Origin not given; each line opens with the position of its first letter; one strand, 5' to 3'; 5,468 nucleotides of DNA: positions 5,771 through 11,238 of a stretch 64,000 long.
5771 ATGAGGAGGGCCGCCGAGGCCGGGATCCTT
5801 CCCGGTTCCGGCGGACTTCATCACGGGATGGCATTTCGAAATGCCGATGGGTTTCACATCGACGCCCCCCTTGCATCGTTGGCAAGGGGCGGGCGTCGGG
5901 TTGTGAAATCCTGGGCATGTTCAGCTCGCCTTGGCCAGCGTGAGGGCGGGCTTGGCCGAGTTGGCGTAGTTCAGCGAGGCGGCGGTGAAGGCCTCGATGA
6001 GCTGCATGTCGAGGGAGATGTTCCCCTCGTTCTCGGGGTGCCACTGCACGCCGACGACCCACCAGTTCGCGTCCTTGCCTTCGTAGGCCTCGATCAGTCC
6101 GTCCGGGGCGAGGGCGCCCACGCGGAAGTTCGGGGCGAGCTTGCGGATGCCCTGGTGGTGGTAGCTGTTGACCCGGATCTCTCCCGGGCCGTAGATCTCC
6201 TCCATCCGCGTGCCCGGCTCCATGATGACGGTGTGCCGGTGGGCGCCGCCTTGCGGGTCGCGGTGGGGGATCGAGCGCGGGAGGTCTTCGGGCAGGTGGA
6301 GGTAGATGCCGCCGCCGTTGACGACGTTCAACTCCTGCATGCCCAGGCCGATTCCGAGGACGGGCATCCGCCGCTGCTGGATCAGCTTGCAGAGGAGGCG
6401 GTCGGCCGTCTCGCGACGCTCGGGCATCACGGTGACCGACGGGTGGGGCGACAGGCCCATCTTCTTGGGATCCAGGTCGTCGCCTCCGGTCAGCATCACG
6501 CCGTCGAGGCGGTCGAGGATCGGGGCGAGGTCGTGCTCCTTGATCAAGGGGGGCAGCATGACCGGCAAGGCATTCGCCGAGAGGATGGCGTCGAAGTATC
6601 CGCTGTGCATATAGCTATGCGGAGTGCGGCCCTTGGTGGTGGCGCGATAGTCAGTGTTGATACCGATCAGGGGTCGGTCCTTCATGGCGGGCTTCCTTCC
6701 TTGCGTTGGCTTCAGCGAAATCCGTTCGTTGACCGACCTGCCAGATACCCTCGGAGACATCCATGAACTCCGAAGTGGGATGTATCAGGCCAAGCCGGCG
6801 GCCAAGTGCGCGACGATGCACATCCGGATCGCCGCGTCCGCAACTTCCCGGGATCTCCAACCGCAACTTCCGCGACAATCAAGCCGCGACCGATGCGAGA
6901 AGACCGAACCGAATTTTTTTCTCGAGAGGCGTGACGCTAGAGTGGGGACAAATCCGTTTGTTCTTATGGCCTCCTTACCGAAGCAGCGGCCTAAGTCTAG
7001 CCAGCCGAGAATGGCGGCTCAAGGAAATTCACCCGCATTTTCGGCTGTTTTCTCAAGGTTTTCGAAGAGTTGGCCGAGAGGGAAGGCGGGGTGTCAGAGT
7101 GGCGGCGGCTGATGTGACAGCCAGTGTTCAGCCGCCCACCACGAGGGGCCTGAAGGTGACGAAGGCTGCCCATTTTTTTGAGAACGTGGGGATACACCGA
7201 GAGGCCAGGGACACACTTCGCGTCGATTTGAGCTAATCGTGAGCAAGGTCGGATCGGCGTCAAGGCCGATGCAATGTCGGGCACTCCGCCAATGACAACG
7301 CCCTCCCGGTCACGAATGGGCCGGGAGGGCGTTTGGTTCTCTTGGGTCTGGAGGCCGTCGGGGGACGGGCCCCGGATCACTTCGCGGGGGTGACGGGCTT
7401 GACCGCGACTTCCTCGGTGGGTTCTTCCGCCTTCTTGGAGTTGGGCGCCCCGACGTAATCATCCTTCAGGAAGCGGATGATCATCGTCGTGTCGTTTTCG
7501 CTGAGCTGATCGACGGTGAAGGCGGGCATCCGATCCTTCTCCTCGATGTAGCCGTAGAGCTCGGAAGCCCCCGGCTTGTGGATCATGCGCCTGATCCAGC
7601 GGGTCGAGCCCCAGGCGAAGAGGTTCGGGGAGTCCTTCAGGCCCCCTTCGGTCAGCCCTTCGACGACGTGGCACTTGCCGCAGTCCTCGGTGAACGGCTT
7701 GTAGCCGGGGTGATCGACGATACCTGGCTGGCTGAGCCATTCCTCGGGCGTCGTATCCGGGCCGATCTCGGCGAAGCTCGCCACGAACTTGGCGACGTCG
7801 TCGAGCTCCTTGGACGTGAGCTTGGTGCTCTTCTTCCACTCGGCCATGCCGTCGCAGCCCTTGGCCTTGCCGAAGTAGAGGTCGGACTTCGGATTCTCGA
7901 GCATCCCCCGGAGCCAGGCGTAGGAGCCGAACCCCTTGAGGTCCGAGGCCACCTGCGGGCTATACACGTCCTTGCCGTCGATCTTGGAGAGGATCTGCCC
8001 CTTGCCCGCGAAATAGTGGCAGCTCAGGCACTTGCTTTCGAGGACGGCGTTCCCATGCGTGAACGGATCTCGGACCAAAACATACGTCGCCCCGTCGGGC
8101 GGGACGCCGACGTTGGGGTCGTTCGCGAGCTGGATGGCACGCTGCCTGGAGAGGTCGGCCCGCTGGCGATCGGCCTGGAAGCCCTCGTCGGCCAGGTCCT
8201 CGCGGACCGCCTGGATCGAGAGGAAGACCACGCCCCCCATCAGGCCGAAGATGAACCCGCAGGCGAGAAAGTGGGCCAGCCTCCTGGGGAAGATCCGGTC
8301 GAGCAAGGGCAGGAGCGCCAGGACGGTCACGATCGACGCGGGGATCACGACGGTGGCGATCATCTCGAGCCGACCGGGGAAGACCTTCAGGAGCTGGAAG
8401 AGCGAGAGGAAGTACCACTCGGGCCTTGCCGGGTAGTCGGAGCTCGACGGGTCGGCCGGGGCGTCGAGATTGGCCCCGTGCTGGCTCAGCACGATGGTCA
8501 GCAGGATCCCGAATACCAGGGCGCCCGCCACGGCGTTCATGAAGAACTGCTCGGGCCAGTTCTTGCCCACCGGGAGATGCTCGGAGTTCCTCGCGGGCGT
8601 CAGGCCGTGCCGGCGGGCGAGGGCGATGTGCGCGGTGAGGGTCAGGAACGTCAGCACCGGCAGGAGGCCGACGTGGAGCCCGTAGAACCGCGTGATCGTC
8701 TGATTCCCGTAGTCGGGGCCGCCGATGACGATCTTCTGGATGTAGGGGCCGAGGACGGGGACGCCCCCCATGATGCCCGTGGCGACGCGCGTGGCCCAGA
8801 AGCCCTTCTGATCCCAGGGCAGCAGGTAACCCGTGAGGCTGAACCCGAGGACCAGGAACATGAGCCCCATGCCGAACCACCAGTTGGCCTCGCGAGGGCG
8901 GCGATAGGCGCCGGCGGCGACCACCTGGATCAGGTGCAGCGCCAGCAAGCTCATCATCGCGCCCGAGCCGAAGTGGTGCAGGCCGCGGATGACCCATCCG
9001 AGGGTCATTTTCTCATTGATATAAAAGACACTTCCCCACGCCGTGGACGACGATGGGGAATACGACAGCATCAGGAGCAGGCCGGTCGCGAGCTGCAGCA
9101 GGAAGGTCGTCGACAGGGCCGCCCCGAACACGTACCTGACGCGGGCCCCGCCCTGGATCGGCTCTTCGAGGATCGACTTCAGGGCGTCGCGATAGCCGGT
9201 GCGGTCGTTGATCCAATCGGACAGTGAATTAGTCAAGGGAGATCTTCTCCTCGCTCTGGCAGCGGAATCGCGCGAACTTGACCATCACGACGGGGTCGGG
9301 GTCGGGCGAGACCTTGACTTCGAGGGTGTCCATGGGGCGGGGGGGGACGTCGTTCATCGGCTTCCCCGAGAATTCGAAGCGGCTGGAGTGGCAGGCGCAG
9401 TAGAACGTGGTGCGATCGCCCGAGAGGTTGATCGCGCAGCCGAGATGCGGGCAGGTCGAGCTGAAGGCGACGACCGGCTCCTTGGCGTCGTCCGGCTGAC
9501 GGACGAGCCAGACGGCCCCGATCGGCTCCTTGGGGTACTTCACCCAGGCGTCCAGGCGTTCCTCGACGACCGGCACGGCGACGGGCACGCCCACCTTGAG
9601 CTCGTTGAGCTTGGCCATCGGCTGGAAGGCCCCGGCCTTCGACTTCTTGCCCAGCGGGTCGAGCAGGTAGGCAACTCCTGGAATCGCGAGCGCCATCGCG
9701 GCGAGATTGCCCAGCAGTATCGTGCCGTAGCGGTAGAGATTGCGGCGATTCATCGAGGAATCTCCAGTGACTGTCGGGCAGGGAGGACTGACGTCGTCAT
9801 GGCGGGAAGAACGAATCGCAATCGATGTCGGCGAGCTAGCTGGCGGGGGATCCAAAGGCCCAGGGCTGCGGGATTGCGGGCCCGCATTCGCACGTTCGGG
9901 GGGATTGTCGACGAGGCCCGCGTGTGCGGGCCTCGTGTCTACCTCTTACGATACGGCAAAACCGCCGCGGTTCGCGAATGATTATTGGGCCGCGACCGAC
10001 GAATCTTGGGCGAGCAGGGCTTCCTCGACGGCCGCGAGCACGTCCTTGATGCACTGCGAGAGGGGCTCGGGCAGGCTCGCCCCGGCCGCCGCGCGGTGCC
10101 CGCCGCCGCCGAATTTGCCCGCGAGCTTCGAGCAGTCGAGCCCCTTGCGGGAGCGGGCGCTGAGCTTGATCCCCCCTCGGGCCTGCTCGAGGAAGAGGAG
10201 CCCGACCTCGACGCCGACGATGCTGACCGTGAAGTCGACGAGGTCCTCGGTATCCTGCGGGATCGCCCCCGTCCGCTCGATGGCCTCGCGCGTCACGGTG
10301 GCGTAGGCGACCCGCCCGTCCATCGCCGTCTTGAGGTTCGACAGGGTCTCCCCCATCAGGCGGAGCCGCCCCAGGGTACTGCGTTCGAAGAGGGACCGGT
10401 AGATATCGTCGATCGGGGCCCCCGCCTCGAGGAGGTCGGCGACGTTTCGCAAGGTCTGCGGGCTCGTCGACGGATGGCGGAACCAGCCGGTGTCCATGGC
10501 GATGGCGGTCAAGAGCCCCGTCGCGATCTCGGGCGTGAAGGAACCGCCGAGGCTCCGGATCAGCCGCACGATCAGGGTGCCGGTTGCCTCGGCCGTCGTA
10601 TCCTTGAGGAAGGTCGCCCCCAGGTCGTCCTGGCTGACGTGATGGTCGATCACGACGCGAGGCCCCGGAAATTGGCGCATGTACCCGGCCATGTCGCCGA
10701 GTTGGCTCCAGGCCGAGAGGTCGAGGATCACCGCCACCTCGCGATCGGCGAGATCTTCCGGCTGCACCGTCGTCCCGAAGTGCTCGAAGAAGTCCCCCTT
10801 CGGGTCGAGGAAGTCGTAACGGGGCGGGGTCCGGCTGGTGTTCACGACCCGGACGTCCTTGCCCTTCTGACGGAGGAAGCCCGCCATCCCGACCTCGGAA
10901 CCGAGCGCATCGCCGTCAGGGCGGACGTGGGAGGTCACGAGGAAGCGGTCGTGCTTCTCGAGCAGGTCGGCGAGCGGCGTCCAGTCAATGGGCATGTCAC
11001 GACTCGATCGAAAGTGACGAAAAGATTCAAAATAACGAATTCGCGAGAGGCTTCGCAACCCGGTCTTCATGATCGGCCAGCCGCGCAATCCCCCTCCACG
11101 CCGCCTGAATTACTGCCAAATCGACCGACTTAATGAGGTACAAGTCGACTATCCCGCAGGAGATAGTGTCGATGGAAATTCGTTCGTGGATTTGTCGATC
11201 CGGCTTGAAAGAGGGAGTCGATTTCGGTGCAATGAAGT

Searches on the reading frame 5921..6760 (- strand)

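Call 48: search_protein_families(library=pfam, proteins=[window:5921-6760:-], max_evalue=0.0001)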
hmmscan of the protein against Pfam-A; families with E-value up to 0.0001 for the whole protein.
window:5921-6760:- (279 aa): 2 families
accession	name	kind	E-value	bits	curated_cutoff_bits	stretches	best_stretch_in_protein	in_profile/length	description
PF07722.19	Peptidase_C26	-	1.8e-60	204.9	20.5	1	30-243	1-219/219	Peptidase C26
PF00117.34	GATase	-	2.3e-10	40.9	22.8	1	118-245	60-174/190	Glutamine amidotransferase class-I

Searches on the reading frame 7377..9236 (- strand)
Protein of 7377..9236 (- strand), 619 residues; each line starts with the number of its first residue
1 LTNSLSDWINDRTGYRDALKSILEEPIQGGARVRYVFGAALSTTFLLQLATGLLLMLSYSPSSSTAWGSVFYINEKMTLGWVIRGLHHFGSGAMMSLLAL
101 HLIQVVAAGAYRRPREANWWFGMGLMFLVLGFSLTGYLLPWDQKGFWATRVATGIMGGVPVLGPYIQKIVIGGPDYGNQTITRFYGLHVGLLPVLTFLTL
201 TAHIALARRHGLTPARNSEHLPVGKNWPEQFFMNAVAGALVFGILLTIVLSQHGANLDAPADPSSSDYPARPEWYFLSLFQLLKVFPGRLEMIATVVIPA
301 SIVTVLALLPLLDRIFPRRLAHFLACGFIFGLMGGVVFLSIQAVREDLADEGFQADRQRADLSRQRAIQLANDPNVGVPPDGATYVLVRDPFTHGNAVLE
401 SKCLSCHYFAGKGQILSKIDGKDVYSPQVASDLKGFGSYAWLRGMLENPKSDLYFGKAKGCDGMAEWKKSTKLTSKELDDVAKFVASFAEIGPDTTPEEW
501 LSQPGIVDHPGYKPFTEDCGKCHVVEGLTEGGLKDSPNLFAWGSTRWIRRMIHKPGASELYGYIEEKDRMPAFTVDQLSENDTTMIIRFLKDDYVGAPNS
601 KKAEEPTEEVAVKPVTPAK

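Call 48: search_protein_families(library=pfam, proteins=[window:7377-9236:-], max_evalue=0.0001)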
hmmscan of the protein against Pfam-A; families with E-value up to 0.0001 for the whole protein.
window:7377-9236:- (619 aa): 5 families
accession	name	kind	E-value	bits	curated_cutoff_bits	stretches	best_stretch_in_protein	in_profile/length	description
PF13631.11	Cytochrom_B_N_2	-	1.7e-45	155.5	27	1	93-252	2-160/169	Cytochrome b(N-terminal)/b6/petB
PF00033.24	Cytochrome_B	-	6.9e-39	134.1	27.2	1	32-209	11-187/189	Cytochrome b/b6/petB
PF00034.26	Cytochrom_C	-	2.7e-10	41.9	21.3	0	511-591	4-87/90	Cytochrome c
PF13442.11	Cytochrome_CBB3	-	4.3e-09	37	27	0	511-590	6-68/68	Cytochrome C oxidase, cbb3-type, subunit III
PF00032.22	Cytochrom_B_C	-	5.6e-06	27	20.7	1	260-322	1-60/102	Cytochrome b(C-terminal)/b6/petD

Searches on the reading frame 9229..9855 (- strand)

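Call 48: search_protein_families(library=pfam, proteins=[window:9229-9855:-], max_evalue=0.0001)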
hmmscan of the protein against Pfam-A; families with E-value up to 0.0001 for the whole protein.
window:9229-9855:- (208 aa): 1 family
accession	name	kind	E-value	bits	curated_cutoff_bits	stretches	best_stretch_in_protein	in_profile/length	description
PF00355.32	Rieske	-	1.3e-07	31.8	20.3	1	79-170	4-79/88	Rieske [2Fe-2S] domain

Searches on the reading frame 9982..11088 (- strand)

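Call 48: search_protein_families(library=pfam, proteins=[window:9982-11088:-], max_evalue=0.0001)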
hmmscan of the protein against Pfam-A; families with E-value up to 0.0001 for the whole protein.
window:9982-11088:- (368 aa): 2 families
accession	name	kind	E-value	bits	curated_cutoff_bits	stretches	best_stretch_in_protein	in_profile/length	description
PF02272.25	DHHA1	-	1e-12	48.9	25.9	1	259-358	3-100/102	DHHA1 domain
PF01368.27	DHH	-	9.7e-12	45.7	28.1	1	49-196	2-125/125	DHH family, N-terminal domain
